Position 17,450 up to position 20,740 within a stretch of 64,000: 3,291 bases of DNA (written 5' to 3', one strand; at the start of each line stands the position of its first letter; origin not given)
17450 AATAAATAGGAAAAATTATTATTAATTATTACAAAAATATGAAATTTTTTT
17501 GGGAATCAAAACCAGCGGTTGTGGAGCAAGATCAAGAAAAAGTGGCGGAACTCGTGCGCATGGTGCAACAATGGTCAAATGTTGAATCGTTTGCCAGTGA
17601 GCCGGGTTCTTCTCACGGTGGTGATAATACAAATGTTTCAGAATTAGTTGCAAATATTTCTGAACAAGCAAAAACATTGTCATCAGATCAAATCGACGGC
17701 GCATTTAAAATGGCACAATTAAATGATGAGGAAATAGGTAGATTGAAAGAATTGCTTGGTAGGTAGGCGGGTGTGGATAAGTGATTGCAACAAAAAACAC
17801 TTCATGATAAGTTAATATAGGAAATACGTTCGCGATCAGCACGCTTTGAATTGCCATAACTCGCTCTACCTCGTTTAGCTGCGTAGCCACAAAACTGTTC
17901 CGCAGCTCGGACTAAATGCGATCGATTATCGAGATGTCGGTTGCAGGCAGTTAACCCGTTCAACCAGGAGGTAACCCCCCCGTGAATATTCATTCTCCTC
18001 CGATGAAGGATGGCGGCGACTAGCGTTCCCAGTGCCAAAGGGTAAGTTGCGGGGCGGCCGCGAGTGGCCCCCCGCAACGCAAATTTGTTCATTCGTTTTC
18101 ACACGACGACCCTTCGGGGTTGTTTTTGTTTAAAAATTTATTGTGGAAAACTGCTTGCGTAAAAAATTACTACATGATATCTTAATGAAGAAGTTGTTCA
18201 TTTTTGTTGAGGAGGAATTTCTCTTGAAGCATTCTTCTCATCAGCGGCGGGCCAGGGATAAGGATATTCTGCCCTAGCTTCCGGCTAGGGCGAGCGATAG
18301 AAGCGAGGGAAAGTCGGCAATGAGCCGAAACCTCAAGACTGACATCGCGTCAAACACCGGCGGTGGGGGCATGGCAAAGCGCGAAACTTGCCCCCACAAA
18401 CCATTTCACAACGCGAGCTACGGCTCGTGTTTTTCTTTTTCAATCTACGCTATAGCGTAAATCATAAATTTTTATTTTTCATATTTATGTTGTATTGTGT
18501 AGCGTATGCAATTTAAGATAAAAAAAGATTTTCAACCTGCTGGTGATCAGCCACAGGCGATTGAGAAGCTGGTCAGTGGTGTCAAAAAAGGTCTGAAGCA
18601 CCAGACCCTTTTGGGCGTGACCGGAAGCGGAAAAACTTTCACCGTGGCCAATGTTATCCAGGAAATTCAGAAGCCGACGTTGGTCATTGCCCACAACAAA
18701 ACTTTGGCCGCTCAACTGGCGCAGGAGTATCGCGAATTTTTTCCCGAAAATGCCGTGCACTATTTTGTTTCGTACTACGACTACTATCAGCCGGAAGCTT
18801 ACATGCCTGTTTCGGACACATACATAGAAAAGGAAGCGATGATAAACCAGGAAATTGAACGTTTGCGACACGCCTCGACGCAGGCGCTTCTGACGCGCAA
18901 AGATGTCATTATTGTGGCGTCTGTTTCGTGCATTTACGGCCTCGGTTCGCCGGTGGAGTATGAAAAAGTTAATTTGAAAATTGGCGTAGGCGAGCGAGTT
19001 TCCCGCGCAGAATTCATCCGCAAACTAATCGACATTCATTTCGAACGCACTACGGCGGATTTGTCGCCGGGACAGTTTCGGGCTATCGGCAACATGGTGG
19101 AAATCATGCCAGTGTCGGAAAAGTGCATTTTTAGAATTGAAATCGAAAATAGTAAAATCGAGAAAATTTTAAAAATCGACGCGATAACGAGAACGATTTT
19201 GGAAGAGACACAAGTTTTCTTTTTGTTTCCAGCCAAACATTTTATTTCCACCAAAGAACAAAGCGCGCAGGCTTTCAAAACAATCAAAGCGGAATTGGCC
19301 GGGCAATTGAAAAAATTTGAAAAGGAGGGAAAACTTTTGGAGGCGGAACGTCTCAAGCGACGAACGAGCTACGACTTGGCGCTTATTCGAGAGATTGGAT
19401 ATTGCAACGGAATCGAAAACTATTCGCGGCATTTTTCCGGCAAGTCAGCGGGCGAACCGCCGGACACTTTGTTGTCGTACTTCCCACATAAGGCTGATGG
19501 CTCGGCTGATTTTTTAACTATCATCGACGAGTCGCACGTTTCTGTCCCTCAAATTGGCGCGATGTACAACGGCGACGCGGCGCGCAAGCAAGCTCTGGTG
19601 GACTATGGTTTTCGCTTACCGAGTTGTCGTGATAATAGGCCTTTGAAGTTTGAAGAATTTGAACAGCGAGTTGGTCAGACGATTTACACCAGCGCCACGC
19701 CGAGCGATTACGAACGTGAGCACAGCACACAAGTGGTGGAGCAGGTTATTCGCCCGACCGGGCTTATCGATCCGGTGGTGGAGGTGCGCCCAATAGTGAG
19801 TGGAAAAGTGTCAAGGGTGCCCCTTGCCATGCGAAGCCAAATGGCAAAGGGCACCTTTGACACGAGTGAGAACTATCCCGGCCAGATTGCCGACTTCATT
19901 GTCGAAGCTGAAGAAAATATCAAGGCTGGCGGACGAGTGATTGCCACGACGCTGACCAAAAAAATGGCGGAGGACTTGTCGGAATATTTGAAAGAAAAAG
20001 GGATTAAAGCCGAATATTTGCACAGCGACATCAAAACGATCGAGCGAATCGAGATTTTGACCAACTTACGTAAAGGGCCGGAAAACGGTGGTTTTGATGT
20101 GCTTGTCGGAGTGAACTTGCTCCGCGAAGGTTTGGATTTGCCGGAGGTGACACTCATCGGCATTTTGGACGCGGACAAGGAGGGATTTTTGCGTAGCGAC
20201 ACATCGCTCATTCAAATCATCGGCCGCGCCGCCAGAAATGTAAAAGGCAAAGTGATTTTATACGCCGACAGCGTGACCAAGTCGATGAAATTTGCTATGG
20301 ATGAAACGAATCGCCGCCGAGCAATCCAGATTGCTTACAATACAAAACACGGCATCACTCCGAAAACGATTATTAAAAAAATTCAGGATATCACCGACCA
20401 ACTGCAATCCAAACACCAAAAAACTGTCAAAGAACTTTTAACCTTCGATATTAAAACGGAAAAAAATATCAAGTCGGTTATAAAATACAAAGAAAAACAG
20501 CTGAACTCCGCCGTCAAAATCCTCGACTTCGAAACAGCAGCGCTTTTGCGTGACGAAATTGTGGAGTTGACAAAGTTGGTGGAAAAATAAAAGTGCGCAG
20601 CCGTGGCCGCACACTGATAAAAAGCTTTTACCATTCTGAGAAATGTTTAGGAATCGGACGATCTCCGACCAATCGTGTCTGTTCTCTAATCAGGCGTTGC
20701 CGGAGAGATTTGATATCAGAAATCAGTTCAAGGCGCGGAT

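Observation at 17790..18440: Two terminator-bounded structured noncoding regions between a small ORF and uvrB (unassigned RNA genes)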

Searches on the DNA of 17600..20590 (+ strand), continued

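Call 76: search_dna_similar(query=window:17767-18505:+, collection=plasmids, mode=distant, max_rows=5)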
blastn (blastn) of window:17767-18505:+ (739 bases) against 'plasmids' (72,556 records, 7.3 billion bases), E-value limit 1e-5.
No match.

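Call 91: search_with_rna_model(model_id=R1, sources=[L168, L169, L170, L171], max_evalue=10, show_alignments=4)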
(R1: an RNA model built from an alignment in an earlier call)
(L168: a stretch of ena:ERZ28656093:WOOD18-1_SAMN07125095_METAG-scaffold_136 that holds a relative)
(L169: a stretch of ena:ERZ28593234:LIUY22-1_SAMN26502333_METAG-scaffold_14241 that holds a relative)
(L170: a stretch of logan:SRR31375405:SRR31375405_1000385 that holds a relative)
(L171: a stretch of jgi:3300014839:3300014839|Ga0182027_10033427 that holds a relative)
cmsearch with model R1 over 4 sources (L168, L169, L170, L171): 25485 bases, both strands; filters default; matches with E-value up to 10: 0.
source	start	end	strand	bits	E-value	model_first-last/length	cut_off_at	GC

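Call 93: search_rna_families(sources=[L169, L170, L171, L086, L168], threshold=gathering)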
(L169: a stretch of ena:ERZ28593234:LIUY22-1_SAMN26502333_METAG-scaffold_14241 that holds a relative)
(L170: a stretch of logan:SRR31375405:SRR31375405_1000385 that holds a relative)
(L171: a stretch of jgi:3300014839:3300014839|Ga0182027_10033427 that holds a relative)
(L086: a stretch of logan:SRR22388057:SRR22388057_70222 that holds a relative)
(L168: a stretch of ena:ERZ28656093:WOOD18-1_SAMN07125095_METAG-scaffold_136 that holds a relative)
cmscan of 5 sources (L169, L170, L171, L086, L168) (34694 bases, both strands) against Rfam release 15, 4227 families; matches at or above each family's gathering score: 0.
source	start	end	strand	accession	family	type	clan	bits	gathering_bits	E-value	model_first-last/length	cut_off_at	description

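Call 97: build_rna_model(alignment_id=A9, structure=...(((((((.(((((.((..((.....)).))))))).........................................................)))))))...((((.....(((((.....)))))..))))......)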
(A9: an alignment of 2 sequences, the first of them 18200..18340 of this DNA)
Model R2 built from alignment A9 (2 sequences, 141 columns); structure: as given.
model positions 141; base pairs 25; branch points 1; effective number of sequences 1.4; information 0.59 bits per position. Calibrated on 0.2 Mb of random sequence (short: E-values are rough).
structure used (alignment columns):
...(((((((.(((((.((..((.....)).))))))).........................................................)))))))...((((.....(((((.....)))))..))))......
